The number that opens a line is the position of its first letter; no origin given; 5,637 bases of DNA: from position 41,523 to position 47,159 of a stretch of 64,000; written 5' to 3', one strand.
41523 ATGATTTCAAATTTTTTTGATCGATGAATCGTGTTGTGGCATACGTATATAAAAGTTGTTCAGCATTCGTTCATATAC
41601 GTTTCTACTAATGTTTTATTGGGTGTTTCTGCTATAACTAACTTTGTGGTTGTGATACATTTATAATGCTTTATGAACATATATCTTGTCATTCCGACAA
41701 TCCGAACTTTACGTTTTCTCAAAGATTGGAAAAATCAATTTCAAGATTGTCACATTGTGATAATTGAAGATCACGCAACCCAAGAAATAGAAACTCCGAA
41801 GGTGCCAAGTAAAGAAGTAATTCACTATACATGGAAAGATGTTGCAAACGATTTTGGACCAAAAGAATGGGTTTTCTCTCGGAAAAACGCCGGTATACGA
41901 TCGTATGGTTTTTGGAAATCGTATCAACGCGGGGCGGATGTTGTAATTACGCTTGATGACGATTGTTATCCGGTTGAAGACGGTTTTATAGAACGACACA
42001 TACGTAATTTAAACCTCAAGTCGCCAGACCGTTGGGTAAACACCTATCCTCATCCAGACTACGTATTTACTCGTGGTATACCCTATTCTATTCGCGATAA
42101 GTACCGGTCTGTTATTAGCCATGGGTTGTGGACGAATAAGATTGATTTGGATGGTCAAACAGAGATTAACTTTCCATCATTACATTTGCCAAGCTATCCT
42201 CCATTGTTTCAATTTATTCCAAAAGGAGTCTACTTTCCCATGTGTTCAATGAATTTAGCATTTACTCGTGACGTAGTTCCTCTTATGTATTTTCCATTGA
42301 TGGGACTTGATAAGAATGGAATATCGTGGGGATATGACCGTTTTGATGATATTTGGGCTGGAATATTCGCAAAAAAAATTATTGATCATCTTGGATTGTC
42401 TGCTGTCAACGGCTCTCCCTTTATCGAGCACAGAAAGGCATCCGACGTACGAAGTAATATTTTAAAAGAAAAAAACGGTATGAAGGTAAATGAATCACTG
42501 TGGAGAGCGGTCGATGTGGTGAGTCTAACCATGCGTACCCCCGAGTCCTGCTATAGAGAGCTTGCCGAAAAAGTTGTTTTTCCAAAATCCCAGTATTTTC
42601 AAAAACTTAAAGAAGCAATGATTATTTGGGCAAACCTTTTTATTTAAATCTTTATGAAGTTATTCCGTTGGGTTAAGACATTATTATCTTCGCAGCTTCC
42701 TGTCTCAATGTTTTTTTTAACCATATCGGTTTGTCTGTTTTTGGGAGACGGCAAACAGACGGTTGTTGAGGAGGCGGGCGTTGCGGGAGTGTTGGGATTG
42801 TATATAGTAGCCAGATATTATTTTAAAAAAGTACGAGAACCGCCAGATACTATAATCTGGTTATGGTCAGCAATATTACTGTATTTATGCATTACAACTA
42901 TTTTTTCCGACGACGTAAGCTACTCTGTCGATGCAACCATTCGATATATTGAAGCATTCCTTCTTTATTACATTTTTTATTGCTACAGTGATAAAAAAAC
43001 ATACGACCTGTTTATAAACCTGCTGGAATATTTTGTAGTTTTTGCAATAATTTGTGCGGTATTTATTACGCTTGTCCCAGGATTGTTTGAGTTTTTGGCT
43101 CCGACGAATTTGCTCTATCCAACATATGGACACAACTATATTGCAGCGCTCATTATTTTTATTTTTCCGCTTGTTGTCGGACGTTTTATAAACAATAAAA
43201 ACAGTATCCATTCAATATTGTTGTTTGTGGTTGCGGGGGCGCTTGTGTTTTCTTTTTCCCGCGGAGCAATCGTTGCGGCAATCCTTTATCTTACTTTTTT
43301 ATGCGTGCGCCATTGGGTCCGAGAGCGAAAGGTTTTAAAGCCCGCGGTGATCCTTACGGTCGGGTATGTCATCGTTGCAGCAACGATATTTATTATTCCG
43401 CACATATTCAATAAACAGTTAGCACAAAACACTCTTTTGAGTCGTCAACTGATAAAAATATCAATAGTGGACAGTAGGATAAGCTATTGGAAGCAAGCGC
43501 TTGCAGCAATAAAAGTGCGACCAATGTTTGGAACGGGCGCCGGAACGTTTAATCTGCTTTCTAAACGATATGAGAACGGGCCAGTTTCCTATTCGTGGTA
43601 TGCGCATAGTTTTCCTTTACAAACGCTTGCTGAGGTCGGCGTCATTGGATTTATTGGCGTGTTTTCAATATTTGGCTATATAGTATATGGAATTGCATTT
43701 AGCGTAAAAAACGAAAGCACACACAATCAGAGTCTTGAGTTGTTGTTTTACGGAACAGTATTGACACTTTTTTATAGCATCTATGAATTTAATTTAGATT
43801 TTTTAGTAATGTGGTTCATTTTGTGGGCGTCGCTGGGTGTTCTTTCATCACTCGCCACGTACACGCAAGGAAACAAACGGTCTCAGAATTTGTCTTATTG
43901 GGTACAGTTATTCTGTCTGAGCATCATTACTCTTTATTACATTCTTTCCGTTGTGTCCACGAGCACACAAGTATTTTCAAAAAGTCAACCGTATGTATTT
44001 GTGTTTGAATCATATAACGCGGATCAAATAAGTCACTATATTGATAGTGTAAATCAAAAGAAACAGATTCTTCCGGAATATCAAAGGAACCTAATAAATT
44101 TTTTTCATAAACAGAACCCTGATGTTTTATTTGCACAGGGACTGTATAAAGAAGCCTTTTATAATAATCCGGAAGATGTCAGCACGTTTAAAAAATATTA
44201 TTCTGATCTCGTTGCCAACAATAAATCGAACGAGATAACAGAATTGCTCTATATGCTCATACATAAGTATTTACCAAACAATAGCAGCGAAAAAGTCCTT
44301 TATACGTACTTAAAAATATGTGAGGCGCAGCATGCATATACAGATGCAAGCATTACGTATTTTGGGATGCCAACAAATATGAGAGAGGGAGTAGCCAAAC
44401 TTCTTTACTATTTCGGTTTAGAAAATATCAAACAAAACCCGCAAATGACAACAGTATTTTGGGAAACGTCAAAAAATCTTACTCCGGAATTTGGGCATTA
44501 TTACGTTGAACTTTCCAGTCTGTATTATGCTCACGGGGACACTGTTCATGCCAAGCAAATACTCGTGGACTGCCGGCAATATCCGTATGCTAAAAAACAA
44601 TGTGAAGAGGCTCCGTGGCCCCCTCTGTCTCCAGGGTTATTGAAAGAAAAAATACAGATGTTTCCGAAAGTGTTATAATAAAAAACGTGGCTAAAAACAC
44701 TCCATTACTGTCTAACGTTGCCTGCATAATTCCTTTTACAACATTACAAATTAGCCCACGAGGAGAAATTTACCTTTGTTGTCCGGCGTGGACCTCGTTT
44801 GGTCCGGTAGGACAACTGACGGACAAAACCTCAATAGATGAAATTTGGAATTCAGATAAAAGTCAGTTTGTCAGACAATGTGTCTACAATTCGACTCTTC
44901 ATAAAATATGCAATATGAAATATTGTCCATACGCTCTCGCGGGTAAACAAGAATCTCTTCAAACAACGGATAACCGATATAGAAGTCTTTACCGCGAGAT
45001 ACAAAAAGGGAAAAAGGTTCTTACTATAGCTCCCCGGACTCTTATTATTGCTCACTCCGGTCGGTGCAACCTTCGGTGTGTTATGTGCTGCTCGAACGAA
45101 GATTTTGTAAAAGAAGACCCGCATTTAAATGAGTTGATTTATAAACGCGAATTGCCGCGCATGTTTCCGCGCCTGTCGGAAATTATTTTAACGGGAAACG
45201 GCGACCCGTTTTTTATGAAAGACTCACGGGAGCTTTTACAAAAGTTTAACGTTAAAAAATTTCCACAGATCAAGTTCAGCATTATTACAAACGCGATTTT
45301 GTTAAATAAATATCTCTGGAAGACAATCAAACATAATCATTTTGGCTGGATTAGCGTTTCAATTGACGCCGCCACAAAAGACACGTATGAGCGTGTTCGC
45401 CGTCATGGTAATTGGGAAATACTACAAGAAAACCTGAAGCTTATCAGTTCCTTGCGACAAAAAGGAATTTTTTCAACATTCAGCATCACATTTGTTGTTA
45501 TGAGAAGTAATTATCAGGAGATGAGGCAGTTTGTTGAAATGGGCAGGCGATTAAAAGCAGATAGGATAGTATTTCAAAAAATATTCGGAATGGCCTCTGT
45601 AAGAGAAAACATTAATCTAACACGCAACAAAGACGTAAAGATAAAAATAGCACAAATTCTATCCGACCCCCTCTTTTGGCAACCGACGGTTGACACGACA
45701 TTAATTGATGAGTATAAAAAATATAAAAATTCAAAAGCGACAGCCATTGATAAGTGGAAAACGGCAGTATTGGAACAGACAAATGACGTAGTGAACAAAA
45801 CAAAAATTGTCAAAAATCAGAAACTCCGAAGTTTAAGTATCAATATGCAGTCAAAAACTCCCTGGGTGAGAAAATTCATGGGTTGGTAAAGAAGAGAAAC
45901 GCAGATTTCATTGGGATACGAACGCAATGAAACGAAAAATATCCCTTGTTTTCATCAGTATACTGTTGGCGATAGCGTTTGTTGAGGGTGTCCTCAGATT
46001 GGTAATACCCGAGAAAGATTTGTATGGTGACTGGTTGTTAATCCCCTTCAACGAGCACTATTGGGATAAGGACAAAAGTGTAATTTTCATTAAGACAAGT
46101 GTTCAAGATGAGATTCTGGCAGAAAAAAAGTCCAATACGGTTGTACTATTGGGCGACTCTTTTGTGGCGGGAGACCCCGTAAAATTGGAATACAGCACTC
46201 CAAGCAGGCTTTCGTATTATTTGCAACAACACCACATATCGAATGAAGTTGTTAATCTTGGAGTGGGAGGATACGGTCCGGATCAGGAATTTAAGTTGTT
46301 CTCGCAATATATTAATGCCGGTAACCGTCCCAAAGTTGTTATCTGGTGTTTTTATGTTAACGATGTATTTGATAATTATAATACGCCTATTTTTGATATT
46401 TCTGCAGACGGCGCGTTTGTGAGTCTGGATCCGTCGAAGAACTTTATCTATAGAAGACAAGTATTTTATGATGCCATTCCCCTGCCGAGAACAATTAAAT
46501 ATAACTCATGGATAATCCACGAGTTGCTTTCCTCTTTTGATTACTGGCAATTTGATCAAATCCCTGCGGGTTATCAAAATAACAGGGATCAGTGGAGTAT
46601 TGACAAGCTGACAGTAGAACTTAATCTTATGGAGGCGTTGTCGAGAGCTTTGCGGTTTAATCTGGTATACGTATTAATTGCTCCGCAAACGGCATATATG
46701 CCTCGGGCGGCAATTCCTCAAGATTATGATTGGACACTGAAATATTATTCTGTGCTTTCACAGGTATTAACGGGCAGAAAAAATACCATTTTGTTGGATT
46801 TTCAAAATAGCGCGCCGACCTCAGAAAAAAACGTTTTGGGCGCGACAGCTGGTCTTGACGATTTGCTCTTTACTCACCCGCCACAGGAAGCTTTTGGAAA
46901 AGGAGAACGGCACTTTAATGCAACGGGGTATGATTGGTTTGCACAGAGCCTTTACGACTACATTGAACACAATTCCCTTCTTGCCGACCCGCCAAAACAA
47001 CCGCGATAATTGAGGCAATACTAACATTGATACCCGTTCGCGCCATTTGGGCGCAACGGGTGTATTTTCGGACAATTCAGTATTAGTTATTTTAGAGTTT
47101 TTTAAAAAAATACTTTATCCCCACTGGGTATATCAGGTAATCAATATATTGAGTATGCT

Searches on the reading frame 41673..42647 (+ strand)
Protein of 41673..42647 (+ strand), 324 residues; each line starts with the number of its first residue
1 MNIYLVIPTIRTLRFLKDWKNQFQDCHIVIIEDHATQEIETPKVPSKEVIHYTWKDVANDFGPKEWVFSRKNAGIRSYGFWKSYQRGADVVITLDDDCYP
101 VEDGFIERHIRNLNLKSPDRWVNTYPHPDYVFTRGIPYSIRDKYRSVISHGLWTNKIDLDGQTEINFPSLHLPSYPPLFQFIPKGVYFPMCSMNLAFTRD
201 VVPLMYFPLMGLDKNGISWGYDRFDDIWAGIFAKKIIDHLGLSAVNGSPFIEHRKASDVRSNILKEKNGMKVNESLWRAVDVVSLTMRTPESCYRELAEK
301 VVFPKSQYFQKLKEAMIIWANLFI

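Call 17: search_protein_families(library=pfam, proteins=[window:41673-42647:+], max_evalue=0.001)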
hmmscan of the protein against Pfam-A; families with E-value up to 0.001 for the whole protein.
window:41673-42647:+ (324 aa): 1 family
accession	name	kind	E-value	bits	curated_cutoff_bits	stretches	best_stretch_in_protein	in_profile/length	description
PF03214.19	RGP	-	5.2e-51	174.3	23.8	1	3-322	6-336/342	Reversibly glycosylated polypeptide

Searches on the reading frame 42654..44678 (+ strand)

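Call 17: search_protein_families(library=pfam, proteins=[window:42654-44678:+], max_evalue=0.001)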
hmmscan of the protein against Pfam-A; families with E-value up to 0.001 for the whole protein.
window:42654-44678:+ (674 aa): 1 family
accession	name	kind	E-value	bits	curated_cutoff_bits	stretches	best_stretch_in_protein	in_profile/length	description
PF04932.20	Wzy_C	-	1.9e-16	60.7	31.7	1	189-336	2-148/149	O-Antigen ligase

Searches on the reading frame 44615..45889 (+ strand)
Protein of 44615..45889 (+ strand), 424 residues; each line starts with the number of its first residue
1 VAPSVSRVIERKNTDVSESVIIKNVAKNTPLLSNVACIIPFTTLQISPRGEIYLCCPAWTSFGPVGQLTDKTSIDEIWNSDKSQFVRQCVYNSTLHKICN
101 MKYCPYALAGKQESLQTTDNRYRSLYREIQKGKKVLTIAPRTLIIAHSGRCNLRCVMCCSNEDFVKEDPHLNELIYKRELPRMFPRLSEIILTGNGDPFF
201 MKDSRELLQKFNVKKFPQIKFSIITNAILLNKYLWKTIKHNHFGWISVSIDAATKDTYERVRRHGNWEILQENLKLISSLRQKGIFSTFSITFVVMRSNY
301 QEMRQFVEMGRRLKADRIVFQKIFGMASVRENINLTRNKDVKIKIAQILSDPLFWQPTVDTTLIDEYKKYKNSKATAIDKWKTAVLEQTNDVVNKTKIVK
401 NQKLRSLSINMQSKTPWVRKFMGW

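Call 17: search_protein_families(library=pfam, proteins=[window:44615-45889:+], max_evalue=0.001)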
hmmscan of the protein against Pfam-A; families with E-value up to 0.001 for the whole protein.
window:44615-45889:+ (424 aa): 2 families
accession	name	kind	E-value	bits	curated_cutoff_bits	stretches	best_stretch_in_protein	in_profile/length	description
PF04055.27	Radical_SAM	-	4.2e-15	56.8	29.5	1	147-308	3-164/166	Radical SAM superfamily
PF13186.11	SPASM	-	8.8e-08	32.8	21.5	1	37-100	1-64/67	Iron-sulfur cluster-binding domain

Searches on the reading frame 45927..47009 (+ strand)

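Call 45: search_protein_families(library=pfam, proteins=[window:45927-47009:+], max_evalue=0.001)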
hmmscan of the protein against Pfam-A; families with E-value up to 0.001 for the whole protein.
window:45927-47009:+ (360 aa): 3 families
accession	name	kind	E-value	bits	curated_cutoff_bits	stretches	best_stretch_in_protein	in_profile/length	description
PF13472.12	Lipase_GDSL_2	-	3.8e-07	31.2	32.9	1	75-336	2-177/178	GDSL-like Lipase/Acylhydrolase family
PF00657.28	Lipase_GDSL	-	1.2e-05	26.1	23.6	1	72-154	1-96/208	GDSL-like Lipase/Acylhydrolase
PF16822.11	ALGX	-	0.0003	21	26.5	1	59-142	191-266/268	SGNH hydrolase-like domain, acetyltransferase AlgX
